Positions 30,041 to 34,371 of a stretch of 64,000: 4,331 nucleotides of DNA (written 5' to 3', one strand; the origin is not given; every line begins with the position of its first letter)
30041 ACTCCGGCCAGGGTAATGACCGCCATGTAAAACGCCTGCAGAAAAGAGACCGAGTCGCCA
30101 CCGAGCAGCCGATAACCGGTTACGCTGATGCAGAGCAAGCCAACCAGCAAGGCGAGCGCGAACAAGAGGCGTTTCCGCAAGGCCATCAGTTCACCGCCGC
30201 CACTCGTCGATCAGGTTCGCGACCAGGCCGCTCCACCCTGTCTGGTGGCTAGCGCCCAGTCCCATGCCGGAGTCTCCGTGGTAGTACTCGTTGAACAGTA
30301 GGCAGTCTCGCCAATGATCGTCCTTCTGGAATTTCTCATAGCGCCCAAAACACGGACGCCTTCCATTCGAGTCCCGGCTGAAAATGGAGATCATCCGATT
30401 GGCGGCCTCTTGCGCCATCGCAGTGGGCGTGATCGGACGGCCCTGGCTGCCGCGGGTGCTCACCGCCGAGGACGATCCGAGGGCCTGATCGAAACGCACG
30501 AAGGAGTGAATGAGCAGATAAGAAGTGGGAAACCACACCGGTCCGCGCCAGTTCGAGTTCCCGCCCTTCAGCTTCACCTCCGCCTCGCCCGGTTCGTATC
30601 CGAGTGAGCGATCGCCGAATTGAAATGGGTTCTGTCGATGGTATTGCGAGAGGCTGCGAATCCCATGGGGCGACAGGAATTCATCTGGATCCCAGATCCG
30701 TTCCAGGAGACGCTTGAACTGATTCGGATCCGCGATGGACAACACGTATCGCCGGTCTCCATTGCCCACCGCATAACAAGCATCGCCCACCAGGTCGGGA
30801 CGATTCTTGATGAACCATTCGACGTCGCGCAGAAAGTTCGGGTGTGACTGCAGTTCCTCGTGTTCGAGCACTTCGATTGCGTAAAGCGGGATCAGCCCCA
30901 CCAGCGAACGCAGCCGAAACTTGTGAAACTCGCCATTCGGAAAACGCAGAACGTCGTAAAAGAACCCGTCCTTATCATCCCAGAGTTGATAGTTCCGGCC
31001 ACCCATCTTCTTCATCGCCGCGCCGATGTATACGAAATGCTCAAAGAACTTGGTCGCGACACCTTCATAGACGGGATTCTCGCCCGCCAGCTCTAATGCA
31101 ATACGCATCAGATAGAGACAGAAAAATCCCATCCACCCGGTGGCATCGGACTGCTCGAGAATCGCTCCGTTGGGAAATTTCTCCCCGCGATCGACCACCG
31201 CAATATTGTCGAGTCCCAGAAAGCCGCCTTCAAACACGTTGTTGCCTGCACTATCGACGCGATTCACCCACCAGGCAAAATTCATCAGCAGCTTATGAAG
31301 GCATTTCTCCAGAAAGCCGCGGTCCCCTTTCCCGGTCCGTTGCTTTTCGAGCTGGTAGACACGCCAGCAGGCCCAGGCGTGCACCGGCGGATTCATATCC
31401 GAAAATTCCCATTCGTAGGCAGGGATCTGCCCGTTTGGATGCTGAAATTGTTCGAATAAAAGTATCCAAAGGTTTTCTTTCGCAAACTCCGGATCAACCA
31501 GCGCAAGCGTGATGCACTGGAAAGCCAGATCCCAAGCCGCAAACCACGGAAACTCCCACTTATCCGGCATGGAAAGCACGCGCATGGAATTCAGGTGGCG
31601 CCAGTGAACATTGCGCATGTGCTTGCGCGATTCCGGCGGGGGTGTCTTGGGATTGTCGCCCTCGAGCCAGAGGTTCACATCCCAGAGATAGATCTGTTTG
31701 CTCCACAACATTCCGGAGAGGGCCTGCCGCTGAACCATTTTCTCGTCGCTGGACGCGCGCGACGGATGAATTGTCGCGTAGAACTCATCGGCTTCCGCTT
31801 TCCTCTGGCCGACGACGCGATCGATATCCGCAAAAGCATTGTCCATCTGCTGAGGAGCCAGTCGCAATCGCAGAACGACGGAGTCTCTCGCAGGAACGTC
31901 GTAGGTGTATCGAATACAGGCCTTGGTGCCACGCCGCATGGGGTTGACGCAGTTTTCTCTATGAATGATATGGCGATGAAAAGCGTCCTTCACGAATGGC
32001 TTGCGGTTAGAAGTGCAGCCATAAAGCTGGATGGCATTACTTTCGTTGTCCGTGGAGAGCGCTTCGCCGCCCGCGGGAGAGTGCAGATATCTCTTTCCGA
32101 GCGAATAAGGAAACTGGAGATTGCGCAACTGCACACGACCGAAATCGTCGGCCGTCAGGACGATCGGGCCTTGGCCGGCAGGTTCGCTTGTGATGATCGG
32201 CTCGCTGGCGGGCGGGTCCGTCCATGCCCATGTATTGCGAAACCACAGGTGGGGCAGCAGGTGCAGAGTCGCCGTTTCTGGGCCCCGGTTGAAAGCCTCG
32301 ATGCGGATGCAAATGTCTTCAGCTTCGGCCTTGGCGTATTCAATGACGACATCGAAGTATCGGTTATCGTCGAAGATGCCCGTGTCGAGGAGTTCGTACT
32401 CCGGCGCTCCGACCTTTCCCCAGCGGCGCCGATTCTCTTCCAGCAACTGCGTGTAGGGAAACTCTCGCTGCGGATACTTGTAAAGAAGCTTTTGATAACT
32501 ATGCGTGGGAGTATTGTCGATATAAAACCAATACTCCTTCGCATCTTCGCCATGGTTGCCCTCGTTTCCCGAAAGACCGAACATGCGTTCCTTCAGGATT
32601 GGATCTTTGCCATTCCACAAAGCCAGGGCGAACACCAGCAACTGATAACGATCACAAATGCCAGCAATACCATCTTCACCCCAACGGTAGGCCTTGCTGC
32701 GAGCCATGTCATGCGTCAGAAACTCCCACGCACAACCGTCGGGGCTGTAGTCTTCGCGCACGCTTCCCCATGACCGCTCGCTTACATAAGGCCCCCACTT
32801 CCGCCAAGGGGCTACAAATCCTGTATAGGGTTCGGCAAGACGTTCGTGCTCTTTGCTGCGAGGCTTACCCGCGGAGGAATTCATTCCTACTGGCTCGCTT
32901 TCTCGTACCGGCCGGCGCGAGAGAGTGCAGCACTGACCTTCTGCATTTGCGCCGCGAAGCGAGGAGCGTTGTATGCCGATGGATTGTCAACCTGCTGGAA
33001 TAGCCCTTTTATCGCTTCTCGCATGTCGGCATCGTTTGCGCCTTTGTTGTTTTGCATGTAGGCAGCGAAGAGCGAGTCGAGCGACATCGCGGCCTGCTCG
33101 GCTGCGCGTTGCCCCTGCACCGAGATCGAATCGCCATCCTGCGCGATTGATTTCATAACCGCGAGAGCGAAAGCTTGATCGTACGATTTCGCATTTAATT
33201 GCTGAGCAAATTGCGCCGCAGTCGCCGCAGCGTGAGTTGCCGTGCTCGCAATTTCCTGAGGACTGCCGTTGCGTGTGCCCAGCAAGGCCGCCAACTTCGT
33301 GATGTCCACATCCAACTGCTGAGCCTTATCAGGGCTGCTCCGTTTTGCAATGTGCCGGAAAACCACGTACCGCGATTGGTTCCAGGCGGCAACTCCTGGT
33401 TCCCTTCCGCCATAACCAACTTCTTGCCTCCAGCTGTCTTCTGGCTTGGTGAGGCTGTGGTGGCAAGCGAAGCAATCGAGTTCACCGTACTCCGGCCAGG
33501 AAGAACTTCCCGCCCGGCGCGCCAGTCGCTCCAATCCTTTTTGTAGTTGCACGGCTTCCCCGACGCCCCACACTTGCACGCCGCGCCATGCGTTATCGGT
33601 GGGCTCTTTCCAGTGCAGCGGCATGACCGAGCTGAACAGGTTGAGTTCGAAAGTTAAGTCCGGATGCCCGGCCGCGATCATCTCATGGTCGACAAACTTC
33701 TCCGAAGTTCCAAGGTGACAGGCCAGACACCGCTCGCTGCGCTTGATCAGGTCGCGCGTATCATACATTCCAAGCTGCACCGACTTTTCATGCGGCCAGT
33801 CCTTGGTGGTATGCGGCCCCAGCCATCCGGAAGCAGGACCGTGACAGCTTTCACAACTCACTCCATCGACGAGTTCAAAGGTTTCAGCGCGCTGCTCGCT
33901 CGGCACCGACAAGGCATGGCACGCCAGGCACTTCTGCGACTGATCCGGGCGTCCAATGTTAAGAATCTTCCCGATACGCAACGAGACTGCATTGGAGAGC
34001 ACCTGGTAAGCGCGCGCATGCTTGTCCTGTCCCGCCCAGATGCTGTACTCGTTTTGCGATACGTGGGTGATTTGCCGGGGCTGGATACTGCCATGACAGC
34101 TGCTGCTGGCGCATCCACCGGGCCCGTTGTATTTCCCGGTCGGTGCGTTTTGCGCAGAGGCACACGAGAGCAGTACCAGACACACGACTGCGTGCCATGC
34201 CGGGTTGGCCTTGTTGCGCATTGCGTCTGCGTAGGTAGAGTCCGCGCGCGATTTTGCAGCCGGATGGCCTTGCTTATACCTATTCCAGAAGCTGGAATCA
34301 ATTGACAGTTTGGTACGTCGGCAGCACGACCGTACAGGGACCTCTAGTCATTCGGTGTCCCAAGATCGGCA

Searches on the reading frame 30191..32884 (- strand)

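Call 32: search_protein_families(library=pfam, proteins=[window:30191-32884:-], max_evalue=0.001)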
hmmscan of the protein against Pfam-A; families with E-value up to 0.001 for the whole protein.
window:30191-32884:- (897 aa): 2 families
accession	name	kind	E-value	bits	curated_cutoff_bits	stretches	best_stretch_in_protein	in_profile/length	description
PF22422.2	MGH1-like_GH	-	1.2e-20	74.9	27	2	446-550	2-112/356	Mannosylglycerate hydrolase MGH1-like glycoside hydrolase domain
PF03200.22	Glyco_hydro_63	-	9.4e-06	25.1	22.4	0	719-804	362-432/492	Glycosyl hydrolase family 63 C-terminal domain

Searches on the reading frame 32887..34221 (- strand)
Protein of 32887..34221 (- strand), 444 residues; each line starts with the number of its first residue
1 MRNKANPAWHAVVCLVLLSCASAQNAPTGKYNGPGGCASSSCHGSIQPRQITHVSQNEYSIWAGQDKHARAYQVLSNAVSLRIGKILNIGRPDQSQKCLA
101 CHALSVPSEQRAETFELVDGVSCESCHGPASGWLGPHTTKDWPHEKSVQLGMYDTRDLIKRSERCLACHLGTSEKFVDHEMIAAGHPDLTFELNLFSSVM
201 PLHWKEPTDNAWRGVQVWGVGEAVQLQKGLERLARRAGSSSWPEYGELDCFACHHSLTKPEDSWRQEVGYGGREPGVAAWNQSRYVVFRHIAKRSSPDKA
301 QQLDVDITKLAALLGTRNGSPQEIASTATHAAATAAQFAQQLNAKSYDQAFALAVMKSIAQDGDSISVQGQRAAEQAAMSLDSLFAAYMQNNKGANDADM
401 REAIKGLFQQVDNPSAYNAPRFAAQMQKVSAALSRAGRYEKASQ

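Call 32: search_protein_families(library=pfam, proteins=[window:32887-34221:-], max_evalue=0.001)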
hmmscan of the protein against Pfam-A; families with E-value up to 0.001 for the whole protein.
window:32887-34221:- (444 aa): 2 families
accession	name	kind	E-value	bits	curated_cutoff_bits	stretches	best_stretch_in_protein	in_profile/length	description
PF13435.11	Cytochrome_C554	-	6.3e-12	46.7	20.8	1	56-128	7-84/84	Cytochrome c554 and c-prime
PF14522.11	Cytochrome_C7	-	0.00012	22.2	24.8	0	94-169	12-66/67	Cytochrome c7 and related cytochrome c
